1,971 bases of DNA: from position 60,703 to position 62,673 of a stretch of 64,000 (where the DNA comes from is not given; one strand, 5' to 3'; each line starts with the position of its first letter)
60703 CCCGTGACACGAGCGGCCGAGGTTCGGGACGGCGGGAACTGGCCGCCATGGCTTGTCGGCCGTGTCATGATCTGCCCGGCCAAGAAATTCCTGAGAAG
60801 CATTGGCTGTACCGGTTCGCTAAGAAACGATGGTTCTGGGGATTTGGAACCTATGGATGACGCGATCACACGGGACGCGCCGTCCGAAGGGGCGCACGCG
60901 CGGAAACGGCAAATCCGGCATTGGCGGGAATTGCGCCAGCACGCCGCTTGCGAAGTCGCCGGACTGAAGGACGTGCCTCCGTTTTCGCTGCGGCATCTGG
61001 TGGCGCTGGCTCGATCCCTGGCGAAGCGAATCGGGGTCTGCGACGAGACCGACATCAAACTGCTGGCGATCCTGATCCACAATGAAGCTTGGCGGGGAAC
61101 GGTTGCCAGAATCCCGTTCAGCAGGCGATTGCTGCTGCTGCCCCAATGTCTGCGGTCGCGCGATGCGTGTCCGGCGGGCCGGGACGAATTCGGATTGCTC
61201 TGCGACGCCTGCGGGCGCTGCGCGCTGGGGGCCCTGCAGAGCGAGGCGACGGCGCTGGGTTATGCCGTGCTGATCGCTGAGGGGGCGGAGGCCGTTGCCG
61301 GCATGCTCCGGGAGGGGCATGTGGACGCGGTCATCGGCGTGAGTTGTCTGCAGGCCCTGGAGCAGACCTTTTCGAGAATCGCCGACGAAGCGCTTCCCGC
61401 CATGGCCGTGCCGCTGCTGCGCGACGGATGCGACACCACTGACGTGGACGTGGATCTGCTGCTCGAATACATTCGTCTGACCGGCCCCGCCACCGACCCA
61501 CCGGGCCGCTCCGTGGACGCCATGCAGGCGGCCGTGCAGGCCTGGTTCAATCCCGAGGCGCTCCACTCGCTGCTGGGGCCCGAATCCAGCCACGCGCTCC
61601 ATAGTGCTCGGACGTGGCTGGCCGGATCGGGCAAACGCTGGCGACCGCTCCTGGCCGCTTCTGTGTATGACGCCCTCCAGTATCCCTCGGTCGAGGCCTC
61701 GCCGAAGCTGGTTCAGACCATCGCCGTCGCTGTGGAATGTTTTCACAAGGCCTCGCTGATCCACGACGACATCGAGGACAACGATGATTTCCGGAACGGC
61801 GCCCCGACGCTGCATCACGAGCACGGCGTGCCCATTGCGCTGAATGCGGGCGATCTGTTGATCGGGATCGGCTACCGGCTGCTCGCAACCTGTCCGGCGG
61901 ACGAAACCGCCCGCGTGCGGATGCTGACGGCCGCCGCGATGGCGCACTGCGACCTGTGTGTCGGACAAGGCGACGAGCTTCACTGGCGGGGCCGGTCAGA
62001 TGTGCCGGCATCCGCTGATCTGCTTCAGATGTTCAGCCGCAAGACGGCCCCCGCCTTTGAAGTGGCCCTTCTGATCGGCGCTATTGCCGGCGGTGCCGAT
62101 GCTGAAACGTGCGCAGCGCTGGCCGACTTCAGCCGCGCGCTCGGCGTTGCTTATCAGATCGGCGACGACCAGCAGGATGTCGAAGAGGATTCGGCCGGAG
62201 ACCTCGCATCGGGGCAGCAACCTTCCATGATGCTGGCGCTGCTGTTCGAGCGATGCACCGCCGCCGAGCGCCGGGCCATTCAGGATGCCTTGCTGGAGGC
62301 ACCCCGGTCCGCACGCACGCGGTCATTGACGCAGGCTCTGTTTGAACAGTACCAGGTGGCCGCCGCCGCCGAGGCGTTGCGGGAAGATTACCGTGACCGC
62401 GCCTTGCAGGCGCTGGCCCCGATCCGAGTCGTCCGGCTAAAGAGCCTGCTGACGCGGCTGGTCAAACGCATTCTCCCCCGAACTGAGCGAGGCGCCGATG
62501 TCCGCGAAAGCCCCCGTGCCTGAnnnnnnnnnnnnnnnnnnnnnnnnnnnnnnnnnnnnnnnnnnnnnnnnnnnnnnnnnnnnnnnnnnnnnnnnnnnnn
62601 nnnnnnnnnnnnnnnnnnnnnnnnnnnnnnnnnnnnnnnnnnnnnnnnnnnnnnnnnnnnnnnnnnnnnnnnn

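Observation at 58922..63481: Translationally coupled ferredoxin / radical-SAM / DUF116::polyprenyl-synthase / prenyltransferase-repeat operon: candidate undescribed isoprenoid-modifying system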

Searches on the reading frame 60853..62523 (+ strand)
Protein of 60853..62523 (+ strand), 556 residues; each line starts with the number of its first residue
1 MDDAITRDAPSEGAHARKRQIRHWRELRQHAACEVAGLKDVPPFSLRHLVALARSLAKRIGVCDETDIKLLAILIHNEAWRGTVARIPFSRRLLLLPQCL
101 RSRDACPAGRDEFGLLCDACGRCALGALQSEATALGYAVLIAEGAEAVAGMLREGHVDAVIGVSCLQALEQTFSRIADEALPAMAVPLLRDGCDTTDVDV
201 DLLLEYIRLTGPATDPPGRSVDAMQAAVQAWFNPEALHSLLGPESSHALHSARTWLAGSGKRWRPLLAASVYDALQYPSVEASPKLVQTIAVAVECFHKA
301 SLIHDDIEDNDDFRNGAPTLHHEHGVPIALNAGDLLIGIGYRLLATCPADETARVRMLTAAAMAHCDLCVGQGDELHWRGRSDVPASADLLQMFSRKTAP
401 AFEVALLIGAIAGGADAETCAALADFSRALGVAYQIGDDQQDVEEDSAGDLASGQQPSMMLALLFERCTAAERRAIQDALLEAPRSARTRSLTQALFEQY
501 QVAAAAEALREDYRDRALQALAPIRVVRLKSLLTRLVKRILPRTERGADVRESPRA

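Call 3: search_protein_families(library=pfam, proteins=[window:60853-62523:+], max_evalue=0.01)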
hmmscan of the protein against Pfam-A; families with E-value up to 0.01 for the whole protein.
window:60853-62523:+ (556 aa): 2 families
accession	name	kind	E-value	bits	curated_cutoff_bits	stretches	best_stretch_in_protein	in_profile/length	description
PF00348.22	polyprenyl_synt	-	5.3e-43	147.5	27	1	254-483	10-237/251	Polyprenyl synthetase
PF01976.22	DUF116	-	1.5e-30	106.1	25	1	62-206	11-154/155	Protein of unknown function DUF116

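Call 4: search_protein_families(library=ncbifam, proteins=[window:60853-62523:+], max_evalue=0.01)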
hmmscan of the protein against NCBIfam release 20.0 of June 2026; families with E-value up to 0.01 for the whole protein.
window:60853-62523:+ (556 aa): 16 families
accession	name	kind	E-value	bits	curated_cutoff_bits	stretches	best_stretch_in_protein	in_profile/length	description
NF040698.1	IdsA_Meth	equivalog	8.6e-36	123.8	468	1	247-544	28-327/328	short chain isoprenyl diphosphate synthase IdsA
NF041169.1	f2_encap_cargo4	exception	3.4e-35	121.9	450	1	256-540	46-329/334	family 2 encapsulin nanocompartment cargo protein polyprenyl transferase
NF041003.1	GGPP_syn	equivalog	5.7e-32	111.1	500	1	249-526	28-305/326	geranylgeranyl diphosphate synthase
NF045485.1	FPPsyn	subfamily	2.4e-31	108.9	275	1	255-447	32-224/288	farnesyl diphosphate synthase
NF045549.1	GGPPsyn_IdsB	equivalog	1.4e-25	90.1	475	1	258-440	63-238/346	geranylgeranyl diphosphate synthase IdsB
NF040789.2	gerfarn_diphsyn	equivalog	2.4e-25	89.4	560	1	256-444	42-240/345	geranylfarnesyl diphosphate synthase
NF045685.1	GGPPSynCrtE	equivalog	2.3e-23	82.7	460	1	249-444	31-226/293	geranylgeranyl diphosphate synthase CrtE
TIGR02748.1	GerC3_HepT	equivalog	1.3e-22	80.4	456.55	1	252-540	35-314/319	heptaprenyl diphosphate synthase component II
NF007877.0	PRK10581.1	equivalog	8.7e-21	74.4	321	1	259-448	43-233/299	(2E,6E)-farnesyl diphosphate synthase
NF045628.1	HxpDPsynlarge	equivalog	1.8e-20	73.2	500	1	246-543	21-309/311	hexaprenyl-diphosphate synthase large subunit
NF042417.1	NPPPS_Mycobact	equivalog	1.1e-18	67.3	600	1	256-459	52-241/335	nonaprenyl/(2E,6E)-farnesyl/geranylgeranyl diphosphat synthase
NF008140.0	PRK10888.1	equivalog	1.8e-17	63.6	412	1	256-526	40-301/323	octaprenyl diphosphate synthase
NF040627.1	GFPS_Meth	equivalog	9.8e-17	61.3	600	1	287-443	62-210/285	geranylfarnesyl diphosphate synthase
TIGR02749.1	prenyl_cyano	equivalog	1.3e-16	60.5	383.2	1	236-446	20-222/322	solanesyl diphosphate synthase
NF042416.1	GFPPS_Mycobact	equivalog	1.1e-08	34.4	600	1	254-525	36-331/350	bifunctional (2E,6E)-farnesyl/geranyl diphosphate synthase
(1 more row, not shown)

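Call 5: find_homologous_proteins(query=window:60853-62523:+)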
Query window:60853-62523:+ (556 aa): 6868 proteins with E <= 0.001 among 8000 candidates; the best 120 are listed.
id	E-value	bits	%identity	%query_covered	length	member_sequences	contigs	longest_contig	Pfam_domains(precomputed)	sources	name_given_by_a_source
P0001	0.0e+0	1227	100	100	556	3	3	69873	PF01976.24,PF00348.23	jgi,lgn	-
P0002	0.0e+0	1017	84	100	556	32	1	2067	PF01976.24,PF00348.23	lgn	-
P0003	3.4e-293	991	84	100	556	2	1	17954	PF01976.24,PF00348.23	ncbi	-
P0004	7.7e-283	957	79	100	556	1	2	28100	PF01976.24,PF00348.23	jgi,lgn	jgi:geranylgeranyl pyrophosphate synthase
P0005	1.4e-241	821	72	97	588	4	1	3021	PF01976.24,PF00348.23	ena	-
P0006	1.4e-240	818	71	98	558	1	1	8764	PF01976.24,PF00348.23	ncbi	-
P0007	3.0e-237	807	70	99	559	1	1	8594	PF01976.24,PF00348.23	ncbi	-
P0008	6.3e-231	786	85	78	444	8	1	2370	PF01976.24,PF00348.23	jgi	jgi:geranylgeranyl pyrophosphate synthase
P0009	2.2e-226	771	67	98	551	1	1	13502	PF01976.24,PF00348.23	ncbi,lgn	-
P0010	2.3e-205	701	63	97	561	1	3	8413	PF01976.24,PF00348.23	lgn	-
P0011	4.8e-183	628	55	97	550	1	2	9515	PF01976.24,PF00348.23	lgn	-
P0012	3.2e-178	612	56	94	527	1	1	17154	PF01976.24,PF00348.23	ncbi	-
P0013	1.8e-176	606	57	94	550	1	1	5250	PF01976.24,PF00348.23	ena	-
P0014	6.7e-176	604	55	97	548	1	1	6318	PF01976.24,PF00348.23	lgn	-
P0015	7.4e-175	601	55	93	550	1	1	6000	PF01976.24,PF00348.23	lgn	-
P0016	1.2e-174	600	54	93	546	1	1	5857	PF01976.24,PF00348.23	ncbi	-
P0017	1.4e-171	590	54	96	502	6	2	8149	PF01976.24,PF00348.23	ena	-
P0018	2.5e-170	586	54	96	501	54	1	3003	PF01976.24,PF00348.23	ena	-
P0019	1.0e-167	577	53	95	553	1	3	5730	PF01976.24,PF00348.23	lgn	-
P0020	3.0e-166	572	54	96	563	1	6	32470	PF01976.24,PF00348.23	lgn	-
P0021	3.6e-157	542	53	96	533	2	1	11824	PF01976.24,PF00348.23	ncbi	-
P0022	2.5e-147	510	51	90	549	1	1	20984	PF01976.24,PF00348.23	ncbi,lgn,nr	ncbi:MAG: polyprenyl synthetase family protein [Kiritimatiellae bacterium]|nr:polyprenyl synthetase 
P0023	1.9e-144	500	49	93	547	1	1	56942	PF01976.24,PF00348.23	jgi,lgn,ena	-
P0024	6.4e-141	489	49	90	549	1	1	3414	PF01976.24,PF00348.23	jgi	-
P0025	6.7e-141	489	48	97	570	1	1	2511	PF01976.24,PF00348.23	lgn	-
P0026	7.5e-139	482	47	92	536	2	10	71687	PF01976.24,PF00348.23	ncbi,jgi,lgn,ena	-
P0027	2.6e-138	480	48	96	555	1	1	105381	PF01976.24,PF00348.23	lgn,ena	-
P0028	1.6e-137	478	46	90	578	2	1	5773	PF01976.24,PF00348.23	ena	-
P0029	2.3e-137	477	47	90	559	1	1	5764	PF01976.24,PF00348.23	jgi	jgi:geranylgeranyl pyrophosphate synthase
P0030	4.8e-137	476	48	90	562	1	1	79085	PF01976.24,PF00348.23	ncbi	-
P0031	1.6e-136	474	47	93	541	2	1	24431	PF01976.24,PF00348.23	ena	-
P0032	3.0e-136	473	49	85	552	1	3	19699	PF01976.24,PF00348.23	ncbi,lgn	-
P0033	3.3e-136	473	47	94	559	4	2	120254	PF01976.24,PF00348.23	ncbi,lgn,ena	-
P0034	4.3e-136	473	49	90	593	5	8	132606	PF01976.24,PF00348.23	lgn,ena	-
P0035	6.9e-136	472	47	92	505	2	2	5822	PF01976.24,PF00348.23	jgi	-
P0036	8.7e-136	472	47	88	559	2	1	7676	PF01976.24,PF00348.23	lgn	-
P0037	2.3e-135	470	49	90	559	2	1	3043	PF01976.24,PF00348.23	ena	-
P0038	2.8e-135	470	46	92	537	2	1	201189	PF01976.24,PF00348.23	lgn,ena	-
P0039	4.5e-135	469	45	95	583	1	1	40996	PF01976.24,PF00348.23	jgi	jgi:geranylgeranyl pyrophosphate synthase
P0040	8.0e-135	469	49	91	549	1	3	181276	PF01976.24,PF00348.23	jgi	jgi:geranylgeranyl pyrophosphate synthase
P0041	2.5e-134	467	46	94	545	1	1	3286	PF01976.24,PF00348.23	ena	-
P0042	2.7e-134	467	45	93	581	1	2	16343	PF01976.24,PF00348.23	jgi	jgi:geranylgeranyl pyrophosphate synthase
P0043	7.5e-134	465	47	97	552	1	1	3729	PF01976.24,PF00348.23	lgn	-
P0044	9.3e-134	465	46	91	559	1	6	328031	PF01976.24,PF00348.23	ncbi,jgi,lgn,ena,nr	ncbi:MAG TPA: polyprenyl synthetase family protein [Candidatus Paceibacterota bacterium]|nr:polypren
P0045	1.5e-133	464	48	90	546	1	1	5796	PF01976.24,PF00348.23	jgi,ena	-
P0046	3.6e-133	463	48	93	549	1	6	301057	PF01976.24,PF00348.23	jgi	jgi:geranylgeranyl pyrophosphate synthase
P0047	8.5e-133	462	46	91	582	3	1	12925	PF01976.24,PF00348.23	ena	-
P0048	9.3e-133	462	44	97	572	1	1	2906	PF01976.24,PF00348.23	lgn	-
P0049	1.0e-132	462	46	93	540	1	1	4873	PF01976.24,PF00348.23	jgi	-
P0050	1.3e-132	461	49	91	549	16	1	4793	PF01976.24,PF00348.23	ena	-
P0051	1.5e-132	461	47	95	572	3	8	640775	PF01976.24,PF00348.23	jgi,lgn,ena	jgi:geranylgeranyl pyrophosphate synthase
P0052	1.6e-132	461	46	90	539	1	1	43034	PF01976.24,PF00348.23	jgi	-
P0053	1.6e-132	461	46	94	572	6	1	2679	PF01976.24,PF00348.23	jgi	jgi:geranylgeranyl pyrophosphate synthase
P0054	2.0e-132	461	47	88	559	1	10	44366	PF01976.24,PF00348.23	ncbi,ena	-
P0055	2.4e-132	460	44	90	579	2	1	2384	PF01976.24,PF00348.23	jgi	jgi:geranylgeranyl pyrophosphate synthase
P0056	2.6e-132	460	45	95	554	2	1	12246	PF01976.24,PF00348.23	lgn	-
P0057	3.3e-132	460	48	91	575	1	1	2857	PF01976.24,PF00348.23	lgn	-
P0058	5.5e-132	459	46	90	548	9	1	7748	PF01976.24,PF00348.23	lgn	-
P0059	6.2e-132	459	46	90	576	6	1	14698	PF01976.24,PF00348.23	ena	-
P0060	8.1e-132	459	44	94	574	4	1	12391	PF01976.24,PF00348.23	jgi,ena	-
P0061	8.2e-132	459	47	90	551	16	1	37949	PF01976.24,PF00348.23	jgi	-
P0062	8.8e-132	459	45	91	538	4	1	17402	PF01976.24,PF00348.23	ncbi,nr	ncbi:MAG TPA: polyprenyl synthetase family protein [Candidatus Paceibacterota bacterium]|nr:polypren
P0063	9.3e-132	459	48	92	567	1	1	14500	PF01976.24,PF00348.23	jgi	jgi:geranylgeranyl pyrophosphate synthase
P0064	1.0e-131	458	46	92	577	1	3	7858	PF01976.24,PF00348.23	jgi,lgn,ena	-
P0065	1.0e-131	458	47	90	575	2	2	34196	PF01976.24,PF00348.23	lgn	-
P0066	1.1e-131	458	43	98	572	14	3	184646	PF01976.24,PF00348.23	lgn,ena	-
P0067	1.1e-131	458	46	96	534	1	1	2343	PF01976.24,PF00348.23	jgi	-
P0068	1.5e-131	458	45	91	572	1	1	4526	PF01976.24,PF00348.23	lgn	-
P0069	2.1e-131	457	43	97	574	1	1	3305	PF01976.24,PF00348.23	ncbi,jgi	-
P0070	2.9e-131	457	46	90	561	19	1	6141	PF01976.24,PF00348.23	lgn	-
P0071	3.1e-131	457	45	94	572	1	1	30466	PF01976.24,PF00348.23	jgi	-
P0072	3.4e-131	457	47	90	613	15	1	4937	PF01976.24,PF00348.23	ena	-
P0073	4.9e-131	456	48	90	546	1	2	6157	PF01976.24,PF00348.23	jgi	jgi:geranylgeranyl diphosphate synthase type II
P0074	5.4e-131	456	45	94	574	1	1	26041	PF01976.24,PF00348.23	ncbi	-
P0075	5.7e-131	456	47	90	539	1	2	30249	PF01976.24,PF00348.23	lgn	-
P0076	6.9e-131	456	46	94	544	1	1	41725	PF01976.24,PF00348.23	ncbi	ncbi:MAG: polyprenyl synthetase family protein [Kiritimatiellia bacterium]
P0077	9.4e-131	455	47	90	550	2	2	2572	PF01976.24,PF00348.23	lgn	-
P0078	9.5e-131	455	45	93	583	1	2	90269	PF01976.24,PF00348.23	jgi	jgi:geranylgeranyl pyrophosphate synthase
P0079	9.7e-131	455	49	97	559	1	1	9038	PF01976.24,PF00348.23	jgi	jgi:geranylgeranyl pyrophosphate synthase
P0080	1.4e-130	455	44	91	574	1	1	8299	PF01976.24,PF00348.23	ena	-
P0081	2.1e-130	454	48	91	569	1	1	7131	PF01976.24,PF00348.23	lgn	-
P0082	2.6e-130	454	46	90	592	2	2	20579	PF01976.24,PF00348.23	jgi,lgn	jgi:geranylgeranyl pyrophosphate synthase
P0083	2.6e-130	454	45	94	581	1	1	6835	PF01976.24,PF00348.23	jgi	jgi:geranylgeranyl diphosphate synthase, type II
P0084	2.6e-130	454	47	90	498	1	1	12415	PF01976.24,PF00348.23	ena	-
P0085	2.6e-130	454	44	93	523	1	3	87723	PF01976.24,PF00348.23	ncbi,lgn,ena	ncbi:MAG: polyprenyl synthetase family protein [Verrucomicrobiota bacterium]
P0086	2.9e-130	454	47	90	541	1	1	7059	PF01976.24,PF00348.23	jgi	jgi:geranylgeranyl diphosphate synthase, type II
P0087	2.9e-130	454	47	90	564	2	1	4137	PF01976.24,PF00348.23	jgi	-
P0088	2.9e-130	454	46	90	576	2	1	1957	PF01976.24,PF00348.23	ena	-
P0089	3.7e-130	453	45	93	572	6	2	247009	PF01976.24,PF00348.23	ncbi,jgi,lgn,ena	-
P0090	3.7e-130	453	46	91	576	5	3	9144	PF01976.24,PF00348.23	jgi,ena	-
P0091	4.2e-130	453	45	92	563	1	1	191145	PF01976.24,PF00348.23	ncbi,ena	-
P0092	5.4e-130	453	44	93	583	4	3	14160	PF01976.24,PF00348.23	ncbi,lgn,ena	-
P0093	5.7e-130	453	49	85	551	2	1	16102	PF01976.24,PF00348.23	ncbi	-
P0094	6.7e-130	452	44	90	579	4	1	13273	PF01976.24,PF00348.23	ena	-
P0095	6.8e-130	452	44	94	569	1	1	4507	PF01976.24,PF00348.23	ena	-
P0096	8.0e-130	452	47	94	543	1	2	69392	PF01976.24,PF00348.23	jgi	jgi:geranylgeranyl diphosphate synthase, type II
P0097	8.9e-130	452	47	90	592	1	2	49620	PF01976.24,PF00348.23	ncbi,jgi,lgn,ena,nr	ncbi:MAG TPA: polyprenyl synthetase family protein [Planctomycetota bacterium]|jgi:geranylgeranyl py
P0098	9.0e-130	452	46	90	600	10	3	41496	PF01976.24,PF00348.23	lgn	-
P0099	9.3e-130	452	46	90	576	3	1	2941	PF01976.24,PF00348.23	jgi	jgi:geranylgeranyl diphosphate synthase type II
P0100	9.5e-130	452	45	91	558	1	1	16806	PF01976.24,PF00348.23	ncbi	-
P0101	9.8e-130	452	43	98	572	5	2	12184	PF01976.24,PF00348.23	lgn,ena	-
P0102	1.1e-129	452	46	90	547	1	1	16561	PF01976.24,PF00348.23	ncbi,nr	ncbi:MAG: polyprenyl synthetase [Verrucomicrobia bacterium]|nr:polyprenyl synthetase [Verrucomicrobi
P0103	1.1e-129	452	48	90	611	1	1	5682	PF01976.24,PF00348.23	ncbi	-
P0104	1.1e-129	452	44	91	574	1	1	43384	PF01976.24,PF00348.23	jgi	-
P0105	1.1e-129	452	44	94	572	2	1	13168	PF01976.24,PF00348.23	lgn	-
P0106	1.2e-129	452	47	91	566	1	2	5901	PF01976.24,PF00348.23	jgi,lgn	-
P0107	1.3e-129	451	49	90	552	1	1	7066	PF01976.24,PF00348.23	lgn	-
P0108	1.3e-129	451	44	93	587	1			PF01976.24,PF00348.23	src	-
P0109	1.4e-129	451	43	97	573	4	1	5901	PF01976.24,PF00348.23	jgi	jgi:geranylgeranyl pyrophosphate synthase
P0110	1.8e-129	451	44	94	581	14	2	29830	PF01976.24,PF00348.23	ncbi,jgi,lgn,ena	-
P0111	1.9e-129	451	45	91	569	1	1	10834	PF01976.24,PF00348.23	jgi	-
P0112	2.0e-129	451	43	94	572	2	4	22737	PF01976.24,PF00348.23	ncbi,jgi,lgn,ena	-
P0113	2.0e-129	451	44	95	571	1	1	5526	PF01976.24,PF00348.23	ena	-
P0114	2.2e-129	451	47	92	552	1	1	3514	PF01976.24,PF00348.23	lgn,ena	-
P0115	2.2e-129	451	44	95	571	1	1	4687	PF01976.24,PF00348.23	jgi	-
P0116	2.2e-129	451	45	91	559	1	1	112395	PF01976.24,PF00348.23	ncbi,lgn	-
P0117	2.3e-129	451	43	95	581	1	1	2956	PF01976.24,PF00348.23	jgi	jgi:geranylgeranyl pyrophosphate synthase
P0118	2.4e-129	451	44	90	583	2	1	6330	PF01976.24,PF00348.23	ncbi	-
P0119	2.6e-129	450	46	90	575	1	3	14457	PF01976.24,PF00348.23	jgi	jgi:geranylgeranyl diphosphate synthase type II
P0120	2.7e-129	450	46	93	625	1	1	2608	PF01976.24,PF00348.23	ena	-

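Call 7: find_encoding_contigs(protein=P0022, flank=8000, max_places=2)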
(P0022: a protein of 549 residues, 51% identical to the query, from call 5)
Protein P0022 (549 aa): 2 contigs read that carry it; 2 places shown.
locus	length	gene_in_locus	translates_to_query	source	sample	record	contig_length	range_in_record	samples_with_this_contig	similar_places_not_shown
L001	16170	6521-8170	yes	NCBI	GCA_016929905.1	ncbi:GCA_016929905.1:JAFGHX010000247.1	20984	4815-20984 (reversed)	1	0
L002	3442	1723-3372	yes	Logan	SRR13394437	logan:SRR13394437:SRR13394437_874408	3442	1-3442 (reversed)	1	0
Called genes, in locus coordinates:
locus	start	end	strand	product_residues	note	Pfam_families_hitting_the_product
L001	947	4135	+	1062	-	PF13360:PQQ_2, PF19190:BACON_2 (faint), PF22544:HYDIN_VesB_CFA65-like_Ig (faint), PF23861:Ribophorin_II_2nd (faint)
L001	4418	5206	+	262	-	PF12837:Fer4_6 (weak), PF13237:Fer4_10 (weak)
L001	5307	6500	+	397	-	PF04055:Radical_SAM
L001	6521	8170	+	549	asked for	PF01976:DUF116, PF00348:polyprenyl_synt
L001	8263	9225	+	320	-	PF00432:Prenyltrans (faint)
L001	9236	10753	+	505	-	PF13360:PQQ_2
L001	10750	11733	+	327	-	PF08450:SGL (faint), PF01436:NHL (faint)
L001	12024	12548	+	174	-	PF12838:Fer4_7 (faint), PF13187:Fer4_9 (faint), PF00037:Fer4 (faint), PF12797:Fer4_2 (faint), PF12837:Fer4_6 (faint), PF13237:Fer4_10 (faint), PF14697:Fer4_21 (weak)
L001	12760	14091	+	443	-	PF00037:Fer4 (faint), PF12837:Fer4_6 (faint), PF12838:Fer4_7 (faint), PF13484:Fer4_16 (faint), PF12801:Fer4_5, PF13183:Fer4_8 (faint), PF13187:Fer4_9 (faint), PF12801:Fer4_5, +1 more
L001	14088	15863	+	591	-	PF13360:PQQ_2, PF01011:PQQ (faint), PF13360:PQQ_2, PF13570:Beta-prop_ACSF4 (weak)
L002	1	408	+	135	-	?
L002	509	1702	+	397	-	PF04055:Radical_SAM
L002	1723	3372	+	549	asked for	PF01976:DUF116, PF00348:polyprenyl_synt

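Call 8: find_encoding_contigs(protein=P0097, flank=8000, max_places=2)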
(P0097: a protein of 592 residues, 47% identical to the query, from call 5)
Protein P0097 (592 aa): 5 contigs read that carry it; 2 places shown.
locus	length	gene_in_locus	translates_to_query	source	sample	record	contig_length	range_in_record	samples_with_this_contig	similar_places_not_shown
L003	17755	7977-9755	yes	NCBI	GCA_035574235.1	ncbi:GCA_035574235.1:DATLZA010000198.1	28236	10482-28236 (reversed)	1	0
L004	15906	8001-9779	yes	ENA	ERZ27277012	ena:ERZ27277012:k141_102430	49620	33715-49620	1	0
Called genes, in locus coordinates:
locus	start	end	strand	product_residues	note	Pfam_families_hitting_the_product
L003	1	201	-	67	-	PF00005:ABC_tran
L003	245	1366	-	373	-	PF13570:Beta-prop_ACSF4, PF01011:PQQ (faint), PF25293:Beta-prop_EMC1_N (faint), PF13360:PQQ_2, PF13570:Beta-prop_ACSF4, PF13360:PQQ_2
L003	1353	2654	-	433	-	PF13579:Glyco_trans_4_4, PF13439:Glyco_transf_4, PF20706:GT4-conflict, PF00534:Glycos_transf_1, PF13692:Glyco_trans_1_4, PF13524:Glyco_trans_1_2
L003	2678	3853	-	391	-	PF01011:PQQ (faint), PF13360:PQQ_2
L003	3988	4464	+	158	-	PF01597:GCV_H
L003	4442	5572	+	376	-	PF00448:SRP54 (faint), PF02492:cobW, PF03308:MeaB (weak)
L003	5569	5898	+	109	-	-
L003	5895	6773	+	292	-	PF12837:Fer4_6 (faint)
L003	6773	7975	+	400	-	PF04055:Radical_SAM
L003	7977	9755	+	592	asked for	PF01976:DUF116, PF00348:polyprenyl_synt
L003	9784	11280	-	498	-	PF00884:Sulfatase, PF01663:Phosphodiest (faint), PF16347:SGSH_C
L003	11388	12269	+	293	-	PF00432:Prenyltrans (faint)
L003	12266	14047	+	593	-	PF00432:Prenyltrans (faint), PF13249:SQHop_cyclase_N (weak), PF13243:SQHop_cyclase_C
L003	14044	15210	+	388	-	PF00266:Aminotran_5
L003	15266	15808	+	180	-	PF04542:Sigma70_r2, PF08281:Sigma70_r4_2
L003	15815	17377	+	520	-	PF04773:FecR, PF07691:PA14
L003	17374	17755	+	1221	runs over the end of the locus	-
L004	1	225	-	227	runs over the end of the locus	PF00005:ABC_tran, PF13304:AAA_21 (faint)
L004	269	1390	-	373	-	PF13570:Beta-prop_ACSF4, PF01011:PQQ (faint), PF25293:Beta-prop_EMC1_N (faint), PF13360:PQQ_2, PF13570:Beta-prop_ACSF4, PF13360:PQQ_2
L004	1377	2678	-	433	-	PF13579:Glyco_trans_4_4, PF13439:Glyco_transf_4, PF20706:GT4-conflict, PF00534:Glycos_transf_1, PF13692:Glyco_trans_1_4, PF13524:Glyco_trans_1_2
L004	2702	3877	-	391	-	PF01011:PQQ (faint), PF13360:PQQ_2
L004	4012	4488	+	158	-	PF01597:GCV_H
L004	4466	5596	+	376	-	PF00448:SRP54 (faint), PF02492:cobW, PF03308:MeaB (weak)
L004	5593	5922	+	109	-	-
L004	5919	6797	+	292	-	PF12837:Fer4_6 (faint)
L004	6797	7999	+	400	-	PF04055:Radical_SAM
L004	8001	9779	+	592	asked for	PF01976:DUF116, PF00348:polyprenyl_synt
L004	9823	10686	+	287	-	PF00432:Prenyltrans (faint)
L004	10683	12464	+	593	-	PF00432:Prenyltrans (faint), PF13249:SQHop_cyclase_N (weak), PF13243:SQHop_cyclase_C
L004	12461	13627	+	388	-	PF00266:Aminotran_5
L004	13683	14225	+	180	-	PF04542:Sigma70_r2, PF08281:Sigma70_r4_2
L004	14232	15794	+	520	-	PF04773:FecR, PF07691:PA14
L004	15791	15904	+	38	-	?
